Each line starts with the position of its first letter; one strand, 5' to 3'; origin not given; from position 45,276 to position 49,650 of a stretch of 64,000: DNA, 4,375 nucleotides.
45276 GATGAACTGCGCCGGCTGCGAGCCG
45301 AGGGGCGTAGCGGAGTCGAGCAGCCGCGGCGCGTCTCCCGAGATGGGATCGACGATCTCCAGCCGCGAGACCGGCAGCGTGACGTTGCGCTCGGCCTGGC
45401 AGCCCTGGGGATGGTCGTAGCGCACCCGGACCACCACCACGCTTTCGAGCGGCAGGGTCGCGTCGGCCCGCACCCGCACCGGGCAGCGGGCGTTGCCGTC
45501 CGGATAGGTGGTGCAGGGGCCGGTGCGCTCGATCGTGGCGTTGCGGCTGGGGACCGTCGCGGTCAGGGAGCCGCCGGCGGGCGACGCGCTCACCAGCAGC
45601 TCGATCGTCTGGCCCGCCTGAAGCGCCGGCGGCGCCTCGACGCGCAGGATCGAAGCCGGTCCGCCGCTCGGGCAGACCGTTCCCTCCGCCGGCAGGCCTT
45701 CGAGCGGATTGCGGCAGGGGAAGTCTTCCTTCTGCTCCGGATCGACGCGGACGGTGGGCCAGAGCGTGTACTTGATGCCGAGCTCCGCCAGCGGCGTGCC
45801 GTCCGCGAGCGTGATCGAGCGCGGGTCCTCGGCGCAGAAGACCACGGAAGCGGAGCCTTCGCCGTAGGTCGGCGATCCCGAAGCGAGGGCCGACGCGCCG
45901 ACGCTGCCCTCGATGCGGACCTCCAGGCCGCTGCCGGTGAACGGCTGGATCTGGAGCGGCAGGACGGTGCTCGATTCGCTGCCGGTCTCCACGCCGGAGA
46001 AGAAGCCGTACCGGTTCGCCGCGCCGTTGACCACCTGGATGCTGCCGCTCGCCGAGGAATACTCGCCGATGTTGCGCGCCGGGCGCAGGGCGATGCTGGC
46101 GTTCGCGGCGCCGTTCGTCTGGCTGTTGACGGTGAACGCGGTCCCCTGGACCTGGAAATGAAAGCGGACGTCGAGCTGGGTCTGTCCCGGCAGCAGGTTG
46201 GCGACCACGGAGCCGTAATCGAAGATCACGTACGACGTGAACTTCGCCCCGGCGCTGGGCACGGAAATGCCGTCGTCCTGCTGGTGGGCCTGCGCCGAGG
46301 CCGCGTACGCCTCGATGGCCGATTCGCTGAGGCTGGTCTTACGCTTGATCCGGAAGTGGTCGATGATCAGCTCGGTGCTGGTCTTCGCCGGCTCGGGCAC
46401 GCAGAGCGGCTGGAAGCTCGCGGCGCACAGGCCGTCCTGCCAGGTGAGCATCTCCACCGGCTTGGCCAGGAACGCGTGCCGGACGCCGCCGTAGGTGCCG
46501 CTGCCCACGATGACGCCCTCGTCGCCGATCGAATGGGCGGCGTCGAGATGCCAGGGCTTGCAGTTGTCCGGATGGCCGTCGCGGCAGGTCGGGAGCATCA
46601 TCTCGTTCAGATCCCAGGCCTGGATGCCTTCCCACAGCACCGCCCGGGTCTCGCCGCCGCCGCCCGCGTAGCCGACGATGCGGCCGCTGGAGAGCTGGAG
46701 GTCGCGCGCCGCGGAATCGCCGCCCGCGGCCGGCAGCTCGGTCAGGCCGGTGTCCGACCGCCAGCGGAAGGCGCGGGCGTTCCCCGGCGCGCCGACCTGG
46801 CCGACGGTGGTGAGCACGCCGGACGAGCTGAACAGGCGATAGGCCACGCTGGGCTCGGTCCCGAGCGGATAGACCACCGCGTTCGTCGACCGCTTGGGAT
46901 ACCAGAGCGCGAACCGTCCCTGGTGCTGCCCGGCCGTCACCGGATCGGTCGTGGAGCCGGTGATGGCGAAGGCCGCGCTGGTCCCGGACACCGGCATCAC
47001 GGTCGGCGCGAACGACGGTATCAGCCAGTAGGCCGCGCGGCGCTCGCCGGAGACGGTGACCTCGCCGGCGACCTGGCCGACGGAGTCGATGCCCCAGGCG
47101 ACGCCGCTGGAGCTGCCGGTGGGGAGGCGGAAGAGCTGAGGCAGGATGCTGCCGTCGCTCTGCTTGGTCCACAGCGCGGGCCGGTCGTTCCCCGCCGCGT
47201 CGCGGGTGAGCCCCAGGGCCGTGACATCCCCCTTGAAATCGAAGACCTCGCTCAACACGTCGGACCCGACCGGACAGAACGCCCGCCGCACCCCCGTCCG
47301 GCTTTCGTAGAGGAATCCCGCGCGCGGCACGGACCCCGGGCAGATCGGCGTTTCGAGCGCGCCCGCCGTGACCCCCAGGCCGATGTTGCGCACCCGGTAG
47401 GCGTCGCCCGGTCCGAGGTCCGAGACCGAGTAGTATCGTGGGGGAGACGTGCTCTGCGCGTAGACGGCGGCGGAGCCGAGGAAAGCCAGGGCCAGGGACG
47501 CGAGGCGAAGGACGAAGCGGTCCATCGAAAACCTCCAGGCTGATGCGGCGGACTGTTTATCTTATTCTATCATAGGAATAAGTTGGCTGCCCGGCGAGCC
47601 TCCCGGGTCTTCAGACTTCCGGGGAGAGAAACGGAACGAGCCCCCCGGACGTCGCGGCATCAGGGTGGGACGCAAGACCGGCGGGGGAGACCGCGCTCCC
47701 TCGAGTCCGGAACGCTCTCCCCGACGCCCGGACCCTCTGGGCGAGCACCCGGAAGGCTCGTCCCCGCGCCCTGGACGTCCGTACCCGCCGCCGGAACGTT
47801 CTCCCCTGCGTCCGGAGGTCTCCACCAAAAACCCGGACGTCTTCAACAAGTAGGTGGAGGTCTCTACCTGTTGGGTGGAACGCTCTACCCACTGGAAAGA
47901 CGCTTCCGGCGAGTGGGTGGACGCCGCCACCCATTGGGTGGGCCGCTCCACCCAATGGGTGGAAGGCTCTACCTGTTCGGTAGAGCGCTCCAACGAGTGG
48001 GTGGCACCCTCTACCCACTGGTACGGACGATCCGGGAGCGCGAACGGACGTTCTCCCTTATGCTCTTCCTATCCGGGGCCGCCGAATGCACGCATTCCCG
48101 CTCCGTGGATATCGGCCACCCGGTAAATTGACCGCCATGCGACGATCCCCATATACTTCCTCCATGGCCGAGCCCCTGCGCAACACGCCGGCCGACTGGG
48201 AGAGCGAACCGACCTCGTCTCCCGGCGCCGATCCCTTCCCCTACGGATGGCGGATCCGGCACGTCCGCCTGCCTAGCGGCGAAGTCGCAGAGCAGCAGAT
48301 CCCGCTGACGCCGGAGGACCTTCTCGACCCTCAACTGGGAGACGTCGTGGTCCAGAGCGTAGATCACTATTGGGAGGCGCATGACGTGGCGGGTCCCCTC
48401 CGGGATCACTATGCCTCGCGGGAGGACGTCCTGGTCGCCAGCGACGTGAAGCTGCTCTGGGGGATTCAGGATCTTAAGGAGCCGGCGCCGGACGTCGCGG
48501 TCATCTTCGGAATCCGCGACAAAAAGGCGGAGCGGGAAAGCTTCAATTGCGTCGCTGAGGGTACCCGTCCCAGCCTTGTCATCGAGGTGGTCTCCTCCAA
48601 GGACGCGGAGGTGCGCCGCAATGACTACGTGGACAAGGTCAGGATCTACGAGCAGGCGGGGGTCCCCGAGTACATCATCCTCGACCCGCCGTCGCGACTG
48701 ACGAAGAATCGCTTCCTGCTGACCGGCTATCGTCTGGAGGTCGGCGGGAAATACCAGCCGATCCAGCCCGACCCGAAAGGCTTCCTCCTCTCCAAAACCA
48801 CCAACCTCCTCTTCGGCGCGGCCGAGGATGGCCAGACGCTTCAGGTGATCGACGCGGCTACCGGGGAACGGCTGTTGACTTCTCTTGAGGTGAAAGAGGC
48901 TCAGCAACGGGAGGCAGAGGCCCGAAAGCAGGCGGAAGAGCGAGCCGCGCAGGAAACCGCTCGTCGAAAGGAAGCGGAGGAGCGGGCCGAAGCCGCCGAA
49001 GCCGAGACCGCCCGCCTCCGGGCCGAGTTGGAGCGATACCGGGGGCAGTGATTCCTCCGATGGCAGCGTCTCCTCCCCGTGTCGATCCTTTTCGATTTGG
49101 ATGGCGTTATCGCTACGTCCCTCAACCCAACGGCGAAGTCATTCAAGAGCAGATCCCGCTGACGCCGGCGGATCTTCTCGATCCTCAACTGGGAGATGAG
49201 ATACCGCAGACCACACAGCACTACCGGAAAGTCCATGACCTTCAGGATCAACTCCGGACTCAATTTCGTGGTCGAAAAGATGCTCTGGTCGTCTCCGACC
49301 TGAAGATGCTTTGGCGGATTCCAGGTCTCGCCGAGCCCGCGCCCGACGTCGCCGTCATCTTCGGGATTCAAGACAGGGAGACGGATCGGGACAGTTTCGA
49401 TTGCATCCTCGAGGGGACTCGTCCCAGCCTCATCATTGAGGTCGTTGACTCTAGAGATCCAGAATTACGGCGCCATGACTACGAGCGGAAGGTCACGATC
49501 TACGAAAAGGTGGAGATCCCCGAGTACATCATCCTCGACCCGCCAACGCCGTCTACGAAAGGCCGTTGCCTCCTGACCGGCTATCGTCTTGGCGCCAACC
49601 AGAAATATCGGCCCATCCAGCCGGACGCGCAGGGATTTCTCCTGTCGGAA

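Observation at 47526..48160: Repeat-dense about 600-bp non-coding region with a 24-bp dyad-symmetric tandem array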

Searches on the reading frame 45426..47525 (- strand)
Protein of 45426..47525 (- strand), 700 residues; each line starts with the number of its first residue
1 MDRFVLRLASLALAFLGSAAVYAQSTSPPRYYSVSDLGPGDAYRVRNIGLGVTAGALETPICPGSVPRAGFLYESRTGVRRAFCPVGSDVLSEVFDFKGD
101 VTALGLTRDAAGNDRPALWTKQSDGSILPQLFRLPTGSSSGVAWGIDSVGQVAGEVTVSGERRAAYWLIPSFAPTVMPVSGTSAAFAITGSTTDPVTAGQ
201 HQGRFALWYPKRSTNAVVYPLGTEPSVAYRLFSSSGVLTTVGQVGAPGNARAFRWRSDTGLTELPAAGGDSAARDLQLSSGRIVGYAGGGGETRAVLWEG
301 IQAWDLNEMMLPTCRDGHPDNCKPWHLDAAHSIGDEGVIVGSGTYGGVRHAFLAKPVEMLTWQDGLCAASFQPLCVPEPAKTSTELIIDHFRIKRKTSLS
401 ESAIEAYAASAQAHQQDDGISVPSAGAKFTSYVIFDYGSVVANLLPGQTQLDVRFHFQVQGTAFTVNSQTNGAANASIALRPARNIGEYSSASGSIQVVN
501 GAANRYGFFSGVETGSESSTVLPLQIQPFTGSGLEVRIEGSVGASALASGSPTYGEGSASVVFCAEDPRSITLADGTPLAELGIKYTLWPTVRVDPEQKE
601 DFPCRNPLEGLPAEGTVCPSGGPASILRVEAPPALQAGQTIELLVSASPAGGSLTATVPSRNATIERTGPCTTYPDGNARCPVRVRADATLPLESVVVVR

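Call 35: find_related_loci(query=A2, collection=metagenome_contigs, flank=10000)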
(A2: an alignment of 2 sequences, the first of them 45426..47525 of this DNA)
Query A2 (700 aa) in metagenome_contigs; peptide patterns used: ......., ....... (x = any residue, [..] = any of these).
211 stretches matched a pattern, but none encodes a relative of the query by tblastn (E <= 1e-3).
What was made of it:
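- Tried and rejected: Metagenome scan with the lipase N-terminus profile found no relatives (call 35).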

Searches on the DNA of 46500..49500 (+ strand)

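Call 5: search_rna_families(source=window, start=46500, end=49500, threshold=evalue, max_evalue=1)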
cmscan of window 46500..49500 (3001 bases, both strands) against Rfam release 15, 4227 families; matches with E-value up to 1: 2.
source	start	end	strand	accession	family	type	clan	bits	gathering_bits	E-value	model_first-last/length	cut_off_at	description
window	47907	47984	+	RF04057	MIR1432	Gene; miRNA;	-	23.1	90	0.46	1-89/89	no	MIR1432 microRNA precursor family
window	48936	48988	-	RF02507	Atu_Ti3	Gene; sRNA;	-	21.8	50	0.18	1-89/89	no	Rhizobiales sRNA Atu_Ti3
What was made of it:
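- On Known structured RNA (Rfam 15): Only two chance-level hits, far below gathering score (call 5).
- No Rfam match at E <= 1 other than chance-level hits (call 5).
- Tried and rejected: Rfam at E <= 1 gave only MIR1432 and Atu_Ti3 chance hits (call 5).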

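Call 19: search_dna_similar(query=window:47526-48160:+, collection=plasmids, mode=distant, max_evalue=0.001)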
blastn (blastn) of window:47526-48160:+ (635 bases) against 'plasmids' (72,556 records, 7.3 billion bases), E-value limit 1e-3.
No match.
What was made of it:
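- On Iteron / partition-centromere array: No plasmid match (call 19).
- Tried and rejected: Plasmid BLAST found no match (call 19).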

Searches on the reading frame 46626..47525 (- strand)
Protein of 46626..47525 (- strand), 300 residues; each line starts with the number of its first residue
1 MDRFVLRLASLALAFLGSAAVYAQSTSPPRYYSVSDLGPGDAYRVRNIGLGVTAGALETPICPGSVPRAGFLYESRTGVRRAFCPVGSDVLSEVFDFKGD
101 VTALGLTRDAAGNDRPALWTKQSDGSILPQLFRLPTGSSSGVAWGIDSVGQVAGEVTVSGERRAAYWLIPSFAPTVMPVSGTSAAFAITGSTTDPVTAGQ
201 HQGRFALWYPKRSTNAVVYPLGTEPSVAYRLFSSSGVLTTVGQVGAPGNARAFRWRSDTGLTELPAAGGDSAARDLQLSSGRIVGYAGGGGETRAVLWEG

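Call 51: find_homologous_proteins(query=window:46626-47525:-, max_evalue=1e-10)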
Query window:46626-47525:- (300 aa): 2 proteins with E <= 1e-10 among 8000 candidates.
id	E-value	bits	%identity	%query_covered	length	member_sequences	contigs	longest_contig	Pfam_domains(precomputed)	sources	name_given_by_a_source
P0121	2.4e-145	502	79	94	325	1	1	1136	-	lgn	-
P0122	7.1e-35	139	49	44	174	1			-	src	-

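Call 52: find_encoding_contigs(protein=P0121, flank=10000, max_places=3)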
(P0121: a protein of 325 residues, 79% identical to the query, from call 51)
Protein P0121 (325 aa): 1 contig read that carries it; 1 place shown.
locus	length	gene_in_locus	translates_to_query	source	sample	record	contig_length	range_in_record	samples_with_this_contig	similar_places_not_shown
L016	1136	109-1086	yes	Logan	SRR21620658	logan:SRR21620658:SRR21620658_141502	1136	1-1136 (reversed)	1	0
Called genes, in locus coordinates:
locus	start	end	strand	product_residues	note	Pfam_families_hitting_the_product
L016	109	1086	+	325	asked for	-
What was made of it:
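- Tried and rejected: The lipase N-terminus homologue search gave only one useful hit, with 108 bp of upstream sequence (calls 51, 52).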

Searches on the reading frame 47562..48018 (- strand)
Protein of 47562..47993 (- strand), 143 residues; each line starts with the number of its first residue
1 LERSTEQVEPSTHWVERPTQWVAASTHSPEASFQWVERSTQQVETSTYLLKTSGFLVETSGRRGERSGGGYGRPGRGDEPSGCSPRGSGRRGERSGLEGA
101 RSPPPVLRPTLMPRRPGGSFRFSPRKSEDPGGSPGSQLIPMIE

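Call 12: search_protein_families(library=pfam, proteins=[window:47562-47993:-, window:47611-48018:-], max_evalue=0.1)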
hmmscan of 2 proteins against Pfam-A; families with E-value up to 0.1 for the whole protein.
window:47562-47993:- (143 aa): 0 families

window:47611-48018:- (135 aa): 0 families

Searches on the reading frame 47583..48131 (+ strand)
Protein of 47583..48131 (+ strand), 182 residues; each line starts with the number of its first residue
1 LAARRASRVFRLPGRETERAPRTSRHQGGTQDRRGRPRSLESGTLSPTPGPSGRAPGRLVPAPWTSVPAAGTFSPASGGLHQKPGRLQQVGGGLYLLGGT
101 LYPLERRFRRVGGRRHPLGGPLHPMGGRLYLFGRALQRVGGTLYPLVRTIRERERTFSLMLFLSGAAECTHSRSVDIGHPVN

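Call 12: search_protein_families(library=pfam, proteins=[window:47583-48131:+], max_evalue=0.1)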
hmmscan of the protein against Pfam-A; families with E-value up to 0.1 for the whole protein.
window:47583-48131:+ (182 aa): 0 families

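Call 78: search_protein_representatives(protein=window:47583-48131:+)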
Query: 182 residues. Proteins with E-value up to 0.001 (for the whole library): 7; up to 1e-10: 0; up to 1e-30: 0. The best 7 are listed.
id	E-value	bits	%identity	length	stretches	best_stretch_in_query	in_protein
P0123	1.7e-10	57.1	26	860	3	69-149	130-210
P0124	2.2e-05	40.5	28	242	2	36-156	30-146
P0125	6.4e-05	39.0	31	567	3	68-145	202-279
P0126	1.5e-04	37.8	33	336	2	28-136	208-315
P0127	3.1e-04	36.7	30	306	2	68-132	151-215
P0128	3.3e-04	36.7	31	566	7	78-140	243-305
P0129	3.5e-04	36.6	32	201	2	90-145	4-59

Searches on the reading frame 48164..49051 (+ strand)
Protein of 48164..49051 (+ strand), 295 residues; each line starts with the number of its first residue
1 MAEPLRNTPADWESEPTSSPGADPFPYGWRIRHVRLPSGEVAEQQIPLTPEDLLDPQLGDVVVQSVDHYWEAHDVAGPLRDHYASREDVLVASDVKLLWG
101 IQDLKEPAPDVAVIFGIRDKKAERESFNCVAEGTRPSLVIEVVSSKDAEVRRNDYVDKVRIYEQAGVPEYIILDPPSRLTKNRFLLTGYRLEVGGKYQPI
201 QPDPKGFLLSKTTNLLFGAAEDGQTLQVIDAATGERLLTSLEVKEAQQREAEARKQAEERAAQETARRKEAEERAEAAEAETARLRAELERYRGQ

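Call 12: search_protein_families(library=pfam, proteins=[window:48164-49051:+], max_evalue=0.1)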
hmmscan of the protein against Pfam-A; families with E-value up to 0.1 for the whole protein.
window:48164-49051:+ (295 aa): 1 family
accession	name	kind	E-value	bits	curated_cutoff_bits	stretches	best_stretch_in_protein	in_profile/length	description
PF05685.18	Uma2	-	4.6e-15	56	27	1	72-205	36-154/172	Putative restriction endonuclease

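Call 44: find_homologous_proteins(query=window:48164-49051:+, max_evalue=1e-20)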
Query window:48164-49051:+ (295 aa): 653 proteins with E <= 1e-20 among 8000 candidates; the best 120 are listed.
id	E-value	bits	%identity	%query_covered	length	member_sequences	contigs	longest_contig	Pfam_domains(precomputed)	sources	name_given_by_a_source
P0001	4.3e-190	648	100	100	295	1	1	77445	PF05685.19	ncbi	ncbi:MAG TPA: Uma2 family endonuclease [Thermoanaerobaculia bacterium]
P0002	7.7e-166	568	89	100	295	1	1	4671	PF05685.19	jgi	jgi:Uma2 family endonuclease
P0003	1.9e-136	472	83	82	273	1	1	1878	PF05685.19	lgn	-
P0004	2.7e-136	471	74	100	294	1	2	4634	PF05685.19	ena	-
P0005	5.5e-136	470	84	84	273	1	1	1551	PF05685.19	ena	-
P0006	3.1e-134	465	76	100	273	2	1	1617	PF05685.19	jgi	jgi:Uma2 family endonuclease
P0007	3.5e-134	464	85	82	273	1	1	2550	PF05685.19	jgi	jgi:Uma2 family endonuclease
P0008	9.4e-130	450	71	99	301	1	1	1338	PF05685.19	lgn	-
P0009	9.8e-119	414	67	99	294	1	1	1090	PF05685.19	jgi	jgi:Uma2 family endonuclease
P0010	1.8e-116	406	72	82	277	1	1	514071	PF05685.19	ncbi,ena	-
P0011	1.8e-115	403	67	99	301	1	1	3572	PF05685.19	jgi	jgi:colicin import membrane protein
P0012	2.9e-111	389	66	100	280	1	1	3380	PF05685.19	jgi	jgi:Uma2 family endonuclease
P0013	7.9e-108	378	64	99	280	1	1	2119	PF05685.19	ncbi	-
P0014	3.1e-107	376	65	100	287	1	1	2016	PF05685.19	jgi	jgi:colicin import membrane protein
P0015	4.2e-107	376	63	100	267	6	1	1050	PF05685.19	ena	-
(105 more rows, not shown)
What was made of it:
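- Tried and rejected: The source was later identified through the Uma2 search as a Thermoanaerobaculia MAG contig of 77,445 bp (call 44).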

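Call 45: find_encoding_contigs(protein=P0002, flank=10000, max_places=3)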
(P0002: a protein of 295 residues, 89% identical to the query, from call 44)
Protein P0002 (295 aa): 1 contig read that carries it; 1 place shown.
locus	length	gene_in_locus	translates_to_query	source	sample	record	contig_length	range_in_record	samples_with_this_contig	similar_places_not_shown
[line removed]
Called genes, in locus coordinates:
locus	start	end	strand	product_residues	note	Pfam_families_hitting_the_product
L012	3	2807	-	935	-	?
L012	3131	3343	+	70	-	-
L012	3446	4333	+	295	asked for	PF05685:Uma2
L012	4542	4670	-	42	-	?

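Call 46: find_encoding_contigs(protein=P0004, flank=10000, max_places=3)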
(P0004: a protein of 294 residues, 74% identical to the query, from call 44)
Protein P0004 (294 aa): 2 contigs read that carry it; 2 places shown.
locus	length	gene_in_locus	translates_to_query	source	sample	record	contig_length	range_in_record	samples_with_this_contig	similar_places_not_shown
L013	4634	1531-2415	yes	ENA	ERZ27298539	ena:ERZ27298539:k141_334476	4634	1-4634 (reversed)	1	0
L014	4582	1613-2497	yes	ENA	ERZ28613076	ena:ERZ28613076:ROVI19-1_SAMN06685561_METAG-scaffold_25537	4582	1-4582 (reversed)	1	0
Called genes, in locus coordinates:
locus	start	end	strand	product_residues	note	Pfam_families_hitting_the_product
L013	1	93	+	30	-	?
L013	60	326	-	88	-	PF02148:zf-UBP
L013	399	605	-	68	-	-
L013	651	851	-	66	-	-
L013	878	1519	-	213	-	-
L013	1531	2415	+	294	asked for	PF05685:Uma2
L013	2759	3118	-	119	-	PF00903:Glyoxalase, PF18029:Glyoxalase_6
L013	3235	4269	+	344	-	PF04116:FA_hydroxylase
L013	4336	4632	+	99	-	?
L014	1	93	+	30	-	?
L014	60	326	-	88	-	PF02148:zf-UBP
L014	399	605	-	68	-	-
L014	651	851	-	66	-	-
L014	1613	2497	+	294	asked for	PF05685:Uma2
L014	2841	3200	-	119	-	PF00903:Glyoxalase, PF18029:Glyoxalase_6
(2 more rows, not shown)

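Call 47: find_encoding_contigs(protein=P0007, flank=10000, max_places=3)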
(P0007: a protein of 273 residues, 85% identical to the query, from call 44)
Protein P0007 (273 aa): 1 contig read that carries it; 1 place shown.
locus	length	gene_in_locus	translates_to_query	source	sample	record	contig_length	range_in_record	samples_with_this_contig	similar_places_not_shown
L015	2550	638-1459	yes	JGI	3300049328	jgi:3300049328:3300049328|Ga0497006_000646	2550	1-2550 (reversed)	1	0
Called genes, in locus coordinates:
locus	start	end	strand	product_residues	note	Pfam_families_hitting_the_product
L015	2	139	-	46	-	?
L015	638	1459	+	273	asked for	PF05685:Uma2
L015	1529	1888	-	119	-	PF00903:Glyoxalase, PF18029:Glyoxalase_6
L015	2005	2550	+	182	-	?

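Call 53: find_encoding_contigs(protein=P0003, flank=10000, max_places=3)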
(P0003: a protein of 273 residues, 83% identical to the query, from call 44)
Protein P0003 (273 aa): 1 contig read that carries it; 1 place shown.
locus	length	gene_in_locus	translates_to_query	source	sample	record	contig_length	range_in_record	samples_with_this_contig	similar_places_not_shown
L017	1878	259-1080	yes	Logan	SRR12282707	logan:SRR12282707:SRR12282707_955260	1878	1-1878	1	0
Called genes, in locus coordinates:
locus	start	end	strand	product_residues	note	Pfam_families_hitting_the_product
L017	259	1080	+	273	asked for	PF05685:Uma2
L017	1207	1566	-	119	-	PF00903:Glyoxalase, PF12681:Glyoxalase_2 (faint), PF18029:Glyoxalase_6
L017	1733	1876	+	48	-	?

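Call 54: find_encoding_contigs(protein=P0005, flank=10000, max_places=3)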
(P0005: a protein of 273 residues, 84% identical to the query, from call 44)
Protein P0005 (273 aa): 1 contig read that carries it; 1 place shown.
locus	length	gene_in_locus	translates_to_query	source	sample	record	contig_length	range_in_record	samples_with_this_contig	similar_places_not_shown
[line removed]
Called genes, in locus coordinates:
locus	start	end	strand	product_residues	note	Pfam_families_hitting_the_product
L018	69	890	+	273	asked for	PF05685:Uma2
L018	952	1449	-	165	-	PF05163:DinB, PF12867:DinB_2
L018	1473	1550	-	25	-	?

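Call 81: find_encoding_contigs(protein=P0011, flank=10000, max_places=2)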
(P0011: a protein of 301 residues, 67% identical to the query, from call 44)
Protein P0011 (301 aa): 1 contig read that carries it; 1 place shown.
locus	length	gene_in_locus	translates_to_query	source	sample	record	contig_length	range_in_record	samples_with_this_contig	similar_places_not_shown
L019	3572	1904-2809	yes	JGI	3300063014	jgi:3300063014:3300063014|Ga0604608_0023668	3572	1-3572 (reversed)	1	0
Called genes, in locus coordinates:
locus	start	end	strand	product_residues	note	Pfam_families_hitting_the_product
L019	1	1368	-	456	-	?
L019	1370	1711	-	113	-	PF03551:PadR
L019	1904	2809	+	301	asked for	PF05685:Uma2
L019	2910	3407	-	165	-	PF04978:MST (faint), PF05163:DinB, PF12867:DinB_2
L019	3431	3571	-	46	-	?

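Call 82: find_encoding_contigs(protein=P0012, flank=10000, max_places=2)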
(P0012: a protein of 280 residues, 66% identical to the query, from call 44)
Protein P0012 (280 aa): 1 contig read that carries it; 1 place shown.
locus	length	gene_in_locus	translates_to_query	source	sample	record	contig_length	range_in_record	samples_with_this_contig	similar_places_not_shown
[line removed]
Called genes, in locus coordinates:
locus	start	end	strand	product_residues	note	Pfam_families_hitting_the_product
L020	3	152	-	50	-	?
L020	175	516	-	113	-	PF03551:PadR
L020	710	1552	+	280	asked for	PF05685:Uma2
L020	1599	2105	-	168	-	PF05163:DinB, PF12867:DinB_2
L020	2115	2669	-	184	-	PF04343:DUF488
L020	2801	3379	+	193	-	?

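Call 83: find_encoding_contigs(protein=P0006, flank=10000, max_places=2)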
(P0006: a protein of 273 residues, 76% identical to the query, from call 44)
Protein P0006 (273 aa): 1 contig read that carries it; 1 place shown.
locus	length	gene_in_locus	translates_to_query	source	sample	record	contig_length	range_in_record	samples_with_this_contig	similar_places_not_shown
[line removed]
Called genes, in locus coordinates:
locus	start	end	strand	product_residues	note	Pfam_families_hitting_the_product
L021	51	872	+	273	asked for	PF05685:Uma2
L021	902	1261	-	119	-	PF00903:Glyoxalase (weak), PF18029:Glyoxalase_6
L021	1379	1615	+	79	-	?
